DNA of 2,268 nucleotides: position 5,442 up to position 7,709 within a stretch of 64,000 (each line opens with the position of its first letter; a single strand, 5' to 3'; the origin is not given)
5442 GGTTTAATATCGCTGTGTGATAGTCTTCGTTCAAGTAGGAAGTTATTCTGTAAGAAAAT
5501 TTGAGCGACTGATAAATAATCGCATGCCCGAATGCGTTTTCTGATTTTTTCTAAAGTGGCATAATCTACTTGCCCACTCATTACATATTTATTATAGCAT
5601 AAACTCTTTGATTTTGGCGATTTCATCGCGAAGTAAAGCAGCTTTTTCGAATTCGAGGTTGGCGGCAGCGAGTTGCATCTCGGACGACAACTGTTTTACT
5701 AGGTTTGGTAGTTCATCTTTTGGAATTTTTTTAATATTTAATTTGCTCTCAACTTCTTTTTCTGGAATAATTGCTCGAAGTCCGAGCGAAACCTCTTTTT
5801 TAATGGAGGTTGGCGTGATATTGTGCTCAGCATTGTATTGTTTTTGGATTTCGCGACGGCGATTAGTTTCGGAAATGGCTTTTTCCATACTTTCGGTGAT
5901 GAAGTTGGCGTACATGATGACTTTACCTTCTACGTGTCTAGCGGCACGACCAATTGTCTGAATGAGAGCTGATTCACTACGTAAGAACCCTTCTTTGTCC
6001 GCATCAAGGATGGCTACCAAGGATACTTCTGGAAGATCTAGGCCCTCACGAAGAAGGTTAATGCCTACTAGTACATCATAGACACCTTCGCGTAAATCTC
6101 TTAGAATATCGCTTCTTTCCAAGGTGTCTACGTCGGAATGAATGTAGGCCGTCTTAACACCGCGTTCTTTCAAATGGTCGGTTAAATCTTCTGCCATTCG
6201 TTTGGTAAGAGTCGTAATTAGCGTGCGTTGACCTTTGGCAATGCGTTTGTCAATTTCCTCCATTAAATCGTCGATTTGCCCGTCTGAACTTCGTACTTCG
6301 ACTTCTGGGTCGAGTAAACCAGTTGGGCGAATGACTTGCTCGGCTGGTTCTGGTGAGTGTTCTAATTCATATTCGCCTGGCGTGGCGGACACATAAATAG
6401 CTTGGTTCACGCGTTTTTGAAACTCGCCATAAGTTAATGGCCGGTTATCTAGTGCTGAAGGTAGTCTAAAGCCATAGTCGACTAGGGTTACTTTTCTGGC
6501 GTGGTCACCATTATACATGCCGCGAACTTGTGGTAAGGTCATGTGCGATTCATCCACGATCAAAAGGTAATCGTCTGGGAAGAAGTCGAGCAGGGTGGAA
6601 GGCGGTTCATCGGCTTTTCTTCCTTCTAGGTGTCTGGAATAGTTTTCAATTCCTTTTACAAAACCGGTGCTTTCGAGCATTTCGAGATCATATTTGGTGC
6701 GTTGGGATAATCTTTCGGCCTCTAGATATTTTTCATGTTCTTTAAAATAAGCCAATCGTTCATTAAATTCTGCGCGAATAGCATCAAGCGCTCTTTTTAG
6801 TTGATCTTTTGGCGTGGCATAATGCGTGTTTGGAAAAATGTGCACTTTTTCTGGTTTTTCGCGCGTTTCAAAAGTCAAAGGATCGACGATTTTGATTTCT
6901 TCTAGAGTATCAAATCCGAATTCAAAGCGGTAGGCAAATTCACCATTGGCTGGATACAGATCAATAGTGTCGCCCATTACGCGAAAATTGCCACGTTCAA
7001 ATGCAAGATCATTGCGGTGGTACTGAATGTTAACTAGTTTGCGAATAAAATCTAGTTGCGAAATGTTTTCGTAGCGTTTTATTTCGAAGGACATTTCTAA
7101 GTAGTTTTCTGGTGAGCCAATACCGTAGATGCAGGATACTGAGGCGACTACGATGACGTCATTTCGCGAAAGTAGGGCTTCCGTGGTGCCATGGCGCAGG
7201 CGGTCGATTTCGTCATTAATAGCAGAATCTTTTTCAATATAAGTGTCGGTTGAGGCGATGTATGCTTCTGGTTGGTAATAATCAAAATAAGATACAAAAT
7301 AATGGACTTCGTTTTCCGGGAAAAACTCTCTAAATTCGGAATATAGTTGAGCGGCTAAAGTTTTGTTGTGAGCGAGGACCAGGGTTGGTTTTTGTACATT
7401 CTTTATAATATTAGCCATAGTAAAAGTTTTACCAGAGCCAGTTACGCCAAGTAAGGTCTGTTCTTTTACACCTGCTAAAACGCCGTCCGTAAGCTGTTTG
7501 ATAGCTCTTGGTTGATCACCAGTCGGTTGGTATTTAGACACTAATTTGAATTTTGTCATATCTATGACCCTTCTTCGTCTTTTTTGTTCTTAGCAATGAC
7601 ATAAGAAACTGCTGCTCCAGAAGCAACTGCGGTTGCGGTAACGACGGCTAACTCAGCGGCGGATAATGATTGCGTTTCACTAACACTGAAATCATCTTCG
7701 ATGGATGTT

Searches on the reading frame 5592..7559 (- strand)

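Call 9: search_protein_families(library=pfam, proteins=[window:5592-7559:-], max_evalue=0.001)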
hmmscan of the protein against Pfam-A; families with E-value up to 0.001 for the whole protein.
window:5592-7559:- (655 aa): 7 families
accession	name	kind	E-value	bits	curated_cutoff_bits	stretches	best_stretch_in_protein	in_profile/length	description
PF17757.6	UvrB_inter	-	4.1e-25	88.1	22.9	1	159-247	2-91/91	UvrB interaction domain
PF00271.37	Helicase_C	-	1.8e-21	76.9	23.5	1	429-542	3-109/110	Helicase conserved C-terminal domain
PF12344.14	UvrB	-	2.2e-21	75.8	27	1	549-590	1-42/43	Ultra-violet resistance protein B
PF04851.21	ResIII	-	1.4e-12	48.3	22.5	1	11-85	3-82/164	Type III restriction enzyme, res subunit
PF02151.25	UVR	-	7.5e-11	41.9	21.5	1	619-652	2-35/36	UvrB/uvrC motif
PF00270.35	DEAD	-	1.8e-08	34.8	26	1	15-89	3-80/167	DEAD/DEAH box helicase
PF13401.12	AAA_22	-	0.00042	21.1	27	0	36-131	10-106/130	AAA domain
